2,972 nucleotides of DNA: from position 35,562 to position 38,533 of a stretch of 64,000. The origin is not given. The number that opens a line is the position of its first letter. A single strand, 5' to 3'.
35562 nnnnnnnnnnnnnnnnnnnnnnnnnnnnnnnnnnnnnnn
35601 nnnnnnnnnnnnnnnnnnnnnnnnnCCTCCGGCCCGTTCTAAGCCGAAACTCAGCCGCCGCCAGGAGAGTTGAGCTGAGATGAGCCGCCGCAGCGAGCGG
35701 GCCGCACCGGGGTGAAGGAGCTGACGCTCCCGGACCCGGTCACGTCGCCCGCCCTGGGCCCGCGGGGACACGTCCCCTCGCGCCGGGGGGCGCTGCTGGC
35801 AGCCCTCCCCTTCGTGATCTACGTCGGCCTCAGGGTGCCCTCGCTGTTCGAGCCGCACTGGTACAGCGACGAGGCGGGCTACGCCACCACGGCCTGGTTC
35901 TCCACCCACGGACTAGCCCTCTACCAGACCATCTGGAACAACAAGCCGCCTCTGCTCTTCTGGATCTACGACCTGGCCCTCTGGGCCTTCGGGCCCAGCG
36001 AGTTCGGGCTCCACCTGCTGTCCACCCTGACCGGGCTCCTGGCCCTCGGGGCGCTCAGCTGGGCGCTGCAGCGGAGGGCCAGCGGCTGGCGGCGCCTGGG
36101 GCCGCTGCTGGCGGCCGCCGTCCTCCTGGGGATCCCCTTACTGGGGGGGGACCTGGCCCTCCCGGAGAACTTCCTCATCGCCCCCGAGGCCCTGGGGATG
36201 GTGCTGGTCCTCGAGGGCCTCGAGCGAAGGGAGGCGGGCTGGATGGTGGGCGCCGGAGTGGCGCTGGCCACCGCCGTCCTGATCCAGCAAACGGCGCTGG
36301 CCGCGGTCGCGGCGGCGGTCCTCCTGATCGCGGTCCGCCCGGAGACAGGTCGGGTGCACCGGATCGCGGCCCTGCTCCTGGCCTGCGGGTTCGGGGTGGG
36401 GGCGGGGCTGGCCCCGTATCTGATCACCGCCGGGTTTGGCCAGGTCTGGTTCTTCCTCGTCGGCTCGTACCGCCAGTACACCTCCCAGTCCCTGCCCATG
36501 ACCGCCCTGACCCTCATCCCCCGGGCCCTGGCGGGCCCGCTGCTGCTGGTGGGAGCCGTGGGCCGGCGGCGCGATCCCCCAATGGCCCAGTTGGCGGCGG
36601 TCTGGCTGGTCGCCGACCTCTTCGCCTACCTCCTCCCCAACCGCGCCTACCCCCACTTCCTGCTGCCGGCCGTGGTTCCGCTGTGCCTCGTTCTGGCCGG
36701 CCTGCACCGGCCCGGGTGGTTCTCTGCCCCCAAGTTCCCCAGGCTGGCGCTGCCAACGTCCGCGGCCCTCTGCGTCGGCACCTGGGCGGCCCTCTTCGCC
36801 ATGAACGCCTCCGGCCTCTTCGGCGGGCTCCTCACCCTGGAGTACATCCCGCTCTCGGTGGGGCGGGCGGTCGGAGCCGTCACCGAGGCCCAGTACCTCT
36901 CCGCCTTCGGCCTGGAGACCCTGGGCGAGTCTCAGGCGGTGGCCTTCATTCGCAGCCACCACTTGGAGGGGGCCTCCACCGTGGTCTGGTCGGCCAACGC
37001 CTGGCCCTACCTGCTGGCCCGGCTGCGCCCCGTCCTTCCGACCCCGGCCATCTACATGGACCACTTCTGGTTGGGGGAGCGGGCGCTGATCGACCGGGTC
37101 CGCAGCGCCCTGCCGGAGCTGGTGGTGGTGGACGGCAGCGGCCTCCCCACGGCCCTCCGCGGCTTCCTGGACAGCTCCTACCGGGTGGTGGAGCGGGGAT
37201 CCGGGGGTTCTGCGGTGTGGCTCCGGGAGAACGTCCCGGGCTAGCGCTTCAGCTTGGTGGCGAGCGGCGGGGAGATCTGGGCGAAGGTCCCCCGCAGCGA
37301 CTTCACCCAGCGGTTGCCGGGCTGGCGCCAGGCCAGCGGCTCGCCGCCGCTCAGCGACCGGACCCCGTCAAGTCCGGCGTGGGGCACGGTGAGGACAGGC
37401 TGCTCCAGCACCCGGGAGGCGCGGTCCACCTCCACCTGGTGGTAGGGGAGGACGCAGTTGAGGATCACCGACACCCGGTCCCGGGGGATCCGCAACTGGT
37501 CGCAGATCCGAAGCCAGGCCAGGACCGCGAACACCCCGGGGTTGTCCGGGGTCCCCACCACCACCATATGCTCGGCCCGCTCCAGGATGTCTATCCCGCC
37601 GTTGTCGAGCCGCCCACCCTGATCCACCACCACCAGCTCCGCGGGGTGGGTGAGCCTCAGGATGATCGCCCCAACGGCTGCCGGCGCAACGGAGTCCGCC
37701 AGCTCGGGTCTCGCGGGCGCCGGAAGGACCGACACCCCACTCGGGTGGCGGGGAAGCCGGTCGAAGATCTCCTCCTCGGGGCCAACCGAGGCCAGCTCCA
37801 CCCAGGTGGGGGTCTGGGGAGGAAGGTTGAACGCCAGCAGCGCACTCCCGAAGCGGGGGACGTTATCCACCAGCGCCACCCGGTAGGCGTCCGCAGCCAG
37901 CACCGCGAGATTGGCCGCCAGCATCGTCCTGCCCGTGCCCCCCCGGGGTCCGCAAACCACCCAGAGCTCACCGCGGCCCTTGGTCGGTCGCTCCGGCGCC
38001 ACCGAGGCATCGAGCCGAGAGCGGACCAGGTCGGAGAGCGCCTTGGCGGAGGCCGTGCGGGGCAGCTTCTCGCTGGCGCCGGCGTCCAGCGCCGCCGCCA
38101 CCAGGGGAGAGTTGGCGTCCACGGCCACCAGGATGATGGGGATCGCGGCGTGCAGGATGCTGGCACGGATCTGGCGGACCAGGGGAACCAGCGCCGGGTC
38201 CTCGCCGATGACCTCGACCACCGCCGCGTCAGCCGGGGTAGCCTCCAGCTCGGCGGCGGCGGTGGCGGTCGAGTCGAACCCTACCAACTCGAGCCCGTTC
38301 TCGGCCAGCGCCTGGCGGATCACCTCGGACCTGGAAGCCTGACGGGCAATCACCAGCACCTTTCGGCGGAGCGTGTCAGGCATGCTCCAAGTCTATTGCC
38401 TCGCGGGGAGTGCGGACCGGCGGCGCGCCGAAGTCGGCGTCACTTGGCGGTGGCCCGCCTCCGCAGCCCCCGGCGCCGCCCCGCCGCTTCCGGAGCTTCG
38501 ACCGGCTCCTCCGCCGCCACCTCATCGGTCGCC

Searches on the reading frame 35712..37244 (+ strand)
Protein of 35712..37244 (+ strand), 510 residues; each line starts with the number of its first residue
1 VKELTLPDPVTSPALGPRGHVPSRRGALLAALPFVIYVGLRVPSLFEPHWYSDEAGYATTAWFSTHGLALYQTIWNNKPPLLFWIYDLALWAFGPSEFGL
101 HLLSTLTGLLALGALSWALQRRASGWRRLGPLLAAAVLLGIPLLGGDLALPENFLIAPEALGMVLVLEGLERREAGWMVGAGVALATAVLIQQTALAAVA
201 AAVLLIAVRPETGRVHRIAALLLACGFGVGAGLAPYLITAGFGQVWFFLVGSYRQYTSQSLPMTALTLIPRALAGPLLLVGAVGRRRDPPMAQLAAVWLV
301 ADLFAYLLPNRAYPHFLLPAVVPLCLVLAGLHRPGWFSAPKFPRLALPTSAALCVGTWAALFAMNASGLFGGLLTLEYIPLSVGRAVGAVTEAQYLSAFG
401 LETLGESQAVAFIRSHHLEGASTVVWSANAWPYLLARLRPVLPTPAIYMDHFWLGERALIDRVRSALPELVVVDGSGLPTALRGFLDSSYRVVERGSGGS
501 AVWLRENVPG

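Call 65: search_protein_families(library=pfam, proteins=[window:35712-37244:+], max_evalue=0.001)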
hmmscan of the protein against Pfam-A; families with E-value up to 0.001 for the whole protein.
window:35712-37244:+ (510 aa): 1 family
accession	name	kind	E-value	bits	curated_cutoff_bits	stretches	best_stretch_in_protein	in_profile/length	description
PF13231.12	PMT_2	-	1.9e-08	35.1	26.1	1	77-229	1-150/160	Dolichyl-phosphate-mannose-protein mannosyltransferase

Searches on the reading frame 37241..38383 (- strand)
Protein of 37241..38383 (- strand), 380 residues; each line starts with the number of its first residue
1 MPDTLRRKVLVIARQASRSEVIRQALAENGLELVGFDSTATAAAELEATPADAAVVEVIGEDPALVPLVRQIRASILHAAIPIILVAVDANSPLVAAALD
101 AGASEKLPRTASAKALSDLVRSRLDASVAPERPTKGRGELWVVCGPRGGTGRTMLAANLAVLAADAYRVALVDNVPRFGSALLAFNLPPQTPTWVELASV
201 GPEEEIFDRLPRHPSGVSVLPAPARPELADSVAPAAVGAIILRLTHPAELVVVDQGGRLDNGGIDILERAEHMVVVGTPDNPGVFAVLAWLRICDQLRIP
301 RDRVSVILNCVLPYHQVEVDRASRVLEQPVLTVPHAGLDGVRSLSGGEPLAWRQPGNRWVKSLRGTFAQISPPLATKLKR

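Call 65: search_protein_families(library=pfam, proteins=[window:37241-38383:-], max_evalue=0.001)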
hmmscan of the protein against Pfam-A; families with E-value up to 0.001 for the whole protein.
window:37241-38383:- (380 aa): 1 family
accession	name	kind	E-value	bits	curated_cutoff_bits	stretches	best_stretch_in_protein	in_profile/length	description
PF01656.29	CbiA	-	1.8e-05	25.2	25.4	1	142-174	2-35/125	CobQ/CobB/MinD/ParA nucleotide binding domain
